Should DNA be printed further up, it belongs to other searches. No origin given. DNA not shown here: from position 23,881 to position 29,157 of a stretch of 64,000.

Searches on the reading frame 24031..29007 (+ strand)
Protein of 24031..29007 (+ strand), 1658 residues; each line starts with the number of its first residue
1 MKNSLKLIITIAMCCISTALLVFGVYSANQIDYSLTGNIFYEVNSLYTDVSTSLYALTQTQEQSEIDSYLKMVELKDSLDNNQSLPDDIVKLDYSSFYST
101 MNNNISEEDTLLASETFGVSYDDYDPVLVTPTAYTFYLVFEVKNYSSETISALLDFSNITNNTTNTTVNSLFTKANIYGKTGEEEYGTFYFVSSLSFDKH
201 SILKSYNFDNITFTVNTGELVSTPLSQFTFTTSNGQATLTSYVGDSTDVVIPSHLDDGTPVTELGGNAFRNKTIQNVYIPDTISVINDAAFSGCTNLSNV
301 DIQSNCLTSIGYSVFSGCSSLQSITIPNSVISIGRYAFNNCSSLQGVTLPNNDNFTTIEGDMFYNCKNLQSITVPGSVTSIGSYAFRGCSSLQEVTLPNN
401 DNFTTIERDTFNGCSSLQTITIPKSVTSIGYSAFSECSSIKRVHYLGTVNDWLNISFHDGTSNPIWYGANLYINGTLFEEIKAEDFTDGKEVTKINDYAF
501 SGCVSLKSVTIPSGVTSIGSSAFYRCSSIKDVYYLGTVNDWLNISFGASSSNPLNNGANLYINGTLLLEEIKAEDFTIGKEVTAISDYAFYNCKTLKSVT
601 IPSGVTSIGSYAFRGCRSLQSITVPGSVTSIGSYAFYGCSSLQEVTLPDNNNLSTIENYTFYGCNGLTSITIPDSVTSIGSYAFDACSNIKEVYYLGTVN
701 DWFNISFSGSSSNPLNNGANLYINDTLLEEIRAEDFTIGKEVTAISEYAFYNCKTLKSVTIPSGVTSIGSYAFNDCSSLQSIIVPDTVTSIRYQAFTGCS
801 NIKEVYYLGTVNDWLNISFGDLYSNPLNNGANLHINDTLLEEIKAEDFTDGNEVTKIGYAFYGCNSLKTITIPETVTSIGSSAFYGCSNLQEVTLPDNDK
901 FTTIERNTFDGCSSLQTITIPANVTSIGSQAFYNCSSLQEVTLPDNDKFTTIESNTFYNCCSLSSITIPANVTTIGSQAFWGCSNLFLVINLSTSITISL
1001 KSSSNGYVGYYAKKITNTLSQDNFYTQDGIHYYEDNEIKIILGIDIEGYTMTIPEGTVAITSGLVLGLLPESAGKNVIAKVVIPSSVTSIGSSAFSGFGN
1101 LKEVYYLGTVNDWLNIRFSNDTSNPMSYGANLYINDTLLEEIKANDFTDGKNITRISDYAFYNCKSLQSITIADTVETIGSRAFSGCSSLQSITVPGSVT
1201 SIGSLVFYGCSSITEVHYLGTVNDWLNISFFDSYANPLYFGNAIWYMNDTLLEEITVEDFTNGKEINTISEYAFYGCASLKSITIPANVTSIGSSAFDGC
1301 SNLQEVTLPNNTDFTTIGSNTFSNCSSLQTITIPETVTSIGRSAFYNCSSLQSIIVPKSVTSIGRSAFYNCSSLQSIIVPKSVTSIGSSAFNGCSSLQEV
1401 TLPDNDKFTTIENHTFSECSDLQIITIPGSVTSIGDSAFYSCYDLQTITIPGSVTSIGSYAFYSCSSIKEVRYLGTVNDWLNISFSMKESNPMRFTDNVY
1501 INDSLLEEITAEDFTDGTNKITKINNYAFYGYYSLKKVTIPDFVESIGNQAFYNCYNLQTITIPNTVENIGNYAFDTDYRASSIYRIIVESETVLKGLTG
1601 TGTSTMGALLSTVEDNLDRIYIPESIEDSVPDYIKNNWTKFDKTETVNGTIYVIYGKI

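Call 6: search_protein_families(library=pfam, proteins=[window:24031-29007:+])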
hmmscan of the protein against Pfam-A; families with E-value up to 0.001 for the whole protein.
window:24031-29007:+ (1658 aa): 6 families
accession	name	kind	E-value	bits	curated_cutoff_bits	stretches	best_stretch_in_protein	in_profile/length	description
PF13306.12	LRR_5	-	9e-275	895.5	27.7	10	859-986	6-126/127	BspA type Leucine rich repeat region (6 copies)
PF13855.12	LRR_8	-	1.1e-75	249.7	27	6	283-327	13-57/61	Leucine rich repeat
PF12799.13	LRR_4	-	4.1e-12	46.4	27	0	295-326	1-30/44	Leucine Rich repeats (2 copies)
PF25829.1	DUF7953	-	2.4e-05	24.8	27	0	343-396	5-58/114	Domain of unknown function (DUF7953)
PF25421.1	DUF7891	-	3e-05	24.5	27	0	1261-1292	49-80/90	Domain of unknown function (DUF7891)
PF14388.11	DUF4419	-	0.00014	21.9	25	0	672-705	112-145/303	Domain of unknown function (DUF4419)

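Call 8: find_encoding_contigs(protein=window:24031-29007:+, flank=3000, max_places=10)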
Protein window:24031-29007:+ (1658 aa): no gene with exactly this product is on record in the collection.

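Call 20: find_encoding_contigs(protein=window:24067-29007:+, flank=1500, max_places=10)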
Protein window:24067-29007:+ (1646 aa): no gene with exactly this product is on record in the collection.
